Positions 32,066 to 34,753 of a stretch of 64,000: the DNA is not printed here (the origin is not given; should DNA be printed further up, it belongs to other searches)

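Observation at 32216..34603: One ORF encoding two complete phosphoglycerate kinases fused head-to-tail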

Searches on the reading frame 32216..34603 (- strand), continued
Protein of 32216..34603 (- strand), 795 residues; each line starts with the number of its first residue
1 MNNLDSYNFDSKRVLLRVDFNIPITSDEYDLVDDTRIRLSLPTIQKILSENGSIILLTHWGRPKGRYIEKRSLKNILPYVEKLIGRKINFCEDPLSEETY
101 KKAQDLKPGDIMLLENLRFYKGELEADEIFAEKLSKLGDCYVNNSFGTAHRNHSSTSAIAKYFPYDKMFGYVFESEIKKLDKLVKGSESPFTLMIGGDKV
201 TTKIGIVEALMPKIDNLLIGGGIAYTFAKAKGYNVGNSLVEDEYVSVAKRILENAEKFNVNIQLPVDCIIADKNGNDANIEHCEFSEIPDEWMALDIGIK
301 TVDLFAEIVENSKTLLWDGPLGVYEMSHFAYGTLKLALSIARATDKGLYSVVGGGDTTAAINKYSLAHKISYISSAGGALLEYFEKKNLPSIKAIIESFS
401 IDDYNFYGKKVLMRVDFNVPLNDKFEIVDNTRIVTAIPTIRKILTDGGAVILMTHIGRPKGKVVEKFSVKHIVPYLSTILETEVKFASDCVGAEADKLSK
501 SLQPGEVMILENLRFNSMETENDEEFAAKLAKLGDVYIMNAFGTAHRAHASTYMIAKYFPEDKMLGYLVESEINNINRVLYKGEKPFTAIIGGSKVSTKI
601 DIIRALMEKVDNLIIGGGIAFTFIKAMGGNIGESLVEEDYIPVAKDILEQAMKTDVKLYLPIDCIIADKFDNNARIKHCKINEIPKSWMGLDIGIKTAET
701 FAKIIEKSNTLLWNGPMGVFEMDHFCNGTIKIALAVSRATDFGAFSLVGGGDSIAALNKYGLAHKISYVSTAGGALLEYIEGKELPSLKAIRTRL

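Call 44: search_protein_families(library=pfam, proteins=[P0123, P0124, P0131, P0121, P0122, P0125], max_evalue=0.001)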
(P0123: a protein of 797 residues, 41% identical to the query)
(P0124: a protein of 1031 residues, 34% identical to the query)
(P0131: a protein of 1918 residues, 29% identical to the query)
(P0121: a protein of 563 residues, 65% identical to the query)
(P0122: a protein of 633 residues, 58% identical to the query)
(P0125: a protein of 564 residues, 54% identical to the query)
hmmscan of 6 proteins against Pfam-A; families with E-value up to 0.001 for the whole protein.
P0123 (797 aa): 1 family
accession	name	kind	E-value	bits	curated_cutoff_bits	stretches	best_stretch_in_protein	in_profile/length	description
PF00162.24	PGK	-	6.4e-279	924.4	27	2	403-784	1-378/379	Phosphoglycerate kinase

P0124 (1031 aa): 1 family
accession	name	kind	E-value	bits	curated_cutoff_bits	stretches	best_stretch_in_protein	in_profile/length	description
PF00162.24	PGK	-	2.3e-213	708.6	27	2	187-580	2-379/379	Phosphoglycerate kinase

P0131 (1918 aa): 2 families
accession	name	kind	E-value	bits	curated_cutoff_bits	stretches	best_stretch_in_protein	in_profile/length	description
PF00162.24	PGK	-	4.5e-262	868.9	27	4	811-1212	1-379/379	Phosphoglycerate kinase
PF14912.11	THEG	-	3.4e-09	37.4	27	1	326-354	3-31/58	Testicular haploid expressed repeat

P0121 (563 aa): 2 families
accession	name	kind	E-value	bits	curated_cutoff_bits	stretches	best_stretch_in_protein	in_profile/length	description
PF00162.24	PGK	-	4.7e-184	612.2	27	2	4-385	1-377/379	Phosphoglycerate kinase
PF06962.18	rRNA_methylase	-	0.00015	22.1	22.7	0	39-80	72-112/137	Putative rRNA methylase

P0122 (633 aa): 1 family
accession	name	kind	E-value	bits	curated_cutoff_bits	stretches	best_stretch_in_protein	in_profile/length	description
PF00162.24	PGK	-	4e-190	632.1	27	2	221-623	1-379/379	Phosphoglycerate kinase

P0125 (564 aa): 1 family
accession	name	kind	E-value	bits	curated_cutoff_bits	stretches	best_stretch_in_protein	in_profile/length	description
PF00162.24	PGK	-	4.7e-203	674.7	27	2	294-554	122-379/379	Phosphoglycerate kinase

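Call 45: find_encoding_contigs(protein=P0123, flank=8000, max_places=3)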
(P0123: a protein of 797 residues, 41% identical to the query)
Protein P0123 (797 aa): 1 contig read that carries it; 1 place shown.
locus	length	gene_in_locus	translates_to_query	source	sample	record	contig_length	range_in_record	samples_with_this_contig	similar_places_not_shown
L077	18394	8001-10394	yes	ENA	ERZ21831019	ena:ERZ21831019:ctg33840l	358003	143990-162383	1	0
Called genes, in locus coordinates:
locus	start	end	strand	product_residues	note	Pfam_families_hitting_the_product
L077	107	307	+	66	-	-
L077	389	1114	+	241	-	PF03591:AzlC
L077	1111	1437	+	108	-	PF05437:AzlD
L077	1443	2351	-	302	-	PF00892:EamA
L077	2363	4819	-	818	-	PF00912:Transgly, PF00905:Transpeptidase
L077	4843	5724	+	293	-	PF01513:NAD_kinase, PF20143:NAD_kinase_C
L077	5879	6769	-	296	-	PF01509:TruB_N, PF16198:TruB_C_2 (weak), PF09142:TruB_C (faint)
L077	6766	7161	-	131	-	PF02033:RBFA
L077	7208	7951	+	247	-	PF13489:Methyltransf_23 (weak), PF13847:Methyltransf_31 (faint), PF08241:Methyltransf_11 (weak), PF13649:Methyltransf_25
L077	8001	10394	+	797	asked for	PF00162:PGK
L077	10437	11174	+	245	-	PF00121:TIM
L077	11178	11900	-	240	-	PF12773:DZR (weak), PF13453:Zn_ribbon_TFIIB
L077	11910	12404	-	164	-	PF01252:Peptidase_A8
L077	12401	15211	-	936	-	PF00133:tRNA-synt_1, PF01406:tRNA-synt_1e (faint), PF09334:tRNA-synt_1g, PF01921:tRNA-synt_1f (weak), PF08264:Anticodon_1, PF06827:zf-FPG_IleRS (weak)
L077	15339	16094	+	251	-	PF13489:Methyltransf_23 (weak), PF08241:Methyltransf_11, PF13649:Methyltransf_25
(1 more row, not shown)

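Call 48: predict_structure(alignment_id=A1)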
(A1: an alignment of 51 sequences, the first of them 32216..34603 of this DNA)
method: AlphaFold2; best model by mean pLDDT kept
length: 795 residues; sequences in the alignment: 51
mean_pLDDT: 86.9   pTM: 0.59
mean pLDDT of the five models: 86.9, 79.2, 77.4, 75.1, 72.4
residues with pLDDT >= 90: 351; 70-90: 409; 50-70: 32; < 50: 3
segments of 3 or more residues with pLDDT < 50: none
pLDDT, mean of each block of 10 residues (from residue 1): 70 94 71 84 91 94 88 91 94 93 94 96 91 94 89 89 81 87 70 88 86 91 91 87 90 90 93 82 91 88 94 90 80 88 90 83 84 83 78 69 84 92 85 89 93 91 91 95 93 92 95 93 94 95 86 89 87 81 72 78 81 90 91 85 89 88 89 86 90 90 91 85 79 91 85 80 85 76 80 66
secondary structure, 60 per line:
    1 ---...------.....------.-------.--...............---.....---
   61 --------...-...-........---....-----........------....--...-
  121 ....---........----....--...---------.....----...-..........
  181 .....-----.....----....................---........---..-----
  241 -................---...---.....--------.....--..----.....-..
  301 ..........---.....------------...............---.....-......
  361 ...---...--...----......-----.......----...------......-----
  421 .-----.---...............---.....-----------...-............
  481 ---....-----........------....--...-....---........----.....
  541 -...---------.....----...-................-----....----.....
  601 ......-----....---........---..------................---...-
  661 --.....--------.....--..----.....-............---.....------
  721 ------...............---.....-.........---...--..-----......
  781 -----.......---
elements in order (helices of 4 or more, strands of 3 or more residues): E13-17 H35-49 E53-57 H77-84 E88-91 H97-104 E111-114 H121-124 H128-135 E140-143 H158-162 E167-169 H171-185 E191-195 H200-213 E214-219 H223-230 H242-257 E261-263 E267-271 E280-284 E293-297 H299-310 E314-318 H331-345 E349-353 H355-363 E372-374 H379-384 H390-396 E410-415 H431-445 E449-453 H469-480 E484-487 H493-500 E507-510 H517-520 H524-531 E536-540 H554-558 E563-565 H567-582 E588-591 H596-606 E612-615 H619-626 H638-653 E657-659 E663-667 E676-680 E689-693 H695-706 E710-714 H727-741 E745-749 H751-759 H775-780 H786-792

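Call 50: list_cluster_members(proteins=[window:32216-34603:-, P0001, P0009, P0016, P0023, P0030, P0058, P0061, P0082, P0055])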
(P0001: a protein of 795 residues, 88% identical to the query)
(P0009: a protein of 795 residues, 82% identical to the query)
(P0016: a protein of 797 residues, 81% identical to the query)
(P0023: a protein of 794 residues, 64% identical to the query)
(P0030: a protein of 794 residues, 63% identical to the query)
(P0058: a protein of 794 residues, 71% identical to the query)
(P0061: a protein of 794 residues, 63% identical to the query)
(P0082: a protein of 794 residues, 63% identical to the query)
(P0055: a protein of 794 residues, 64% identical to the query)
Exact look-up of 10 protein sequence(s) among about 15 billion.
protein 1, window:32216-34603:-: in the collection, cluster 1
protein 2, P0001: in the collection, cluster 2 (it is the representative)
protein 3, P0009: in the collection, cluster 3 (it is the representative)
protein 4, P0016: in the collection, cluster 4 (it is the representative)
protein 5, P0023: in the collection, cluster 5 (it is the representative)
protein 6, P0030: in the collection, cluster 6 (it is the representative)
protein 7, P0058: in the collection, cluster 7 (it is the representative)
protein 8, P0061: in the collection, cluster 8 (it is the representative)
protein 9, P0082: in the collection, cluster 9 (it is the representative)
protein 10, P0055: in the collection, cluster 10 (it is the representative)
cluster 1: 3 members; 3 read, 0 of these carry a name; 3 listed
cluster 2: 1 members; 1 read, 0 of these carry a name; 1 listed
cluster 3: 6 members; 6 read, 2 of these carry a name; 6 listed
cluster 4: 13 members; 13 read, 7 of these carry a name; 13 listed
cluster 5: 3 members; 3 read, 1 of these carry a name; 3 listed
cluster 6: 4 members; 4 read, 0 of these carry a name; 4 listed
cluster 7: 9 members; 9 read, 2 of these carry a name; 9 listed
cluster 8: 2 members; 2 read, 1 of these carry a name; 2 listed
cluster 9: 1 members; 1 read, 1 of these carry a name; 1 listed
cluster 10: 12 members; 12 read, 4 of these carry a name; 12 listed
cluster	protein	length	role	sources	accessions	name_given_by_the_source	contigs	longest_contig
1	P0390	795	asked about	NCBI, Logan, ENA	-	-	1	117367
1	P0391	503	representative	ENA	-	-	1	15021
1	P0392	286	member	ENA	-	-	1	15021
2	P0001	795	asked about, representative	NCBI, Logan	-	-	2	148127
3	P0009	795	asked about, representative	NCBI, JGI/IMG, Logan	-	-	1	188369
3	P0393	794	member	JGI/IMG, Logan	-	phosphoglycerate kinase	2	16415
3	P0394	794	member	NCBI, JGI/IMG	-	phosphoglycerate kinase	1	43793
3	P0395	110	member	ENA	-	-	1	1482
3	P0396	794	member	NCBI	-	-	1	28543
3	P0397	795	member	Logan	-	-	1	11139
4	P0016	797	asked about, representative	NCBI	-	-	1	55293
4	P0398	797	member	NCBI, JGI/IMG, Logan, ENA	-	phosphoglycerate kinase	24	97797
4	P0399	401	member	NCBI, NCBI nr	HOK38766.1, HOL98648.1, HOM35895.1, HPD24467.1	MAG TPA: phosphoglycerate kinase [Bacteroidales bacterium] | phosphoglycerate kinase [Bacteroidales bacterium]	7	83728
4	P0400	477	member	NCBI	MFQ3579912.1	MAG: phosphoglycerate kinase, partial [Bacteroidales bacterium]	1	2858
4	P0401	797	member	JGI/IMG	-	phosphoglycerate kinase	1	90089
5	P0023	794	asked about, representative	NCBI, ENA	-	-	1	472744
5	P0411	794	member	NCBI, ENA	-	-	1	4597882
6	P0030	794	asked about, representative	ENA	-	-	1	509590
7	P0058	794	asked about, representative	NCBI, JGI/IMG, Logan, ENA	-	-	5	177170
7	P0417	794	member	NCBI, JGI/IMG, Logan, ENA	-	-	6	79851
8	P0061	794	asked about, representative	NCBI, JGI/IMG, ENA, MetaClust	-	\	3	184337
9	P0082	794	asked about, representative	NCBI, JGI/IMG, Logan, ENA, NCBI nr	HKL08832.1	MAG TPA: phosphoglycerate kinase [Bacteroidales bacterium] | phosphoglycerate kinase [Bacteroidales bacterium]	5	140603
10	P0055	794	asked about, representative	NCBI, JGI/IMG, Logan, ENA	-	-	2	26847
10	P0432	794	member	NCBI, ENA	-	-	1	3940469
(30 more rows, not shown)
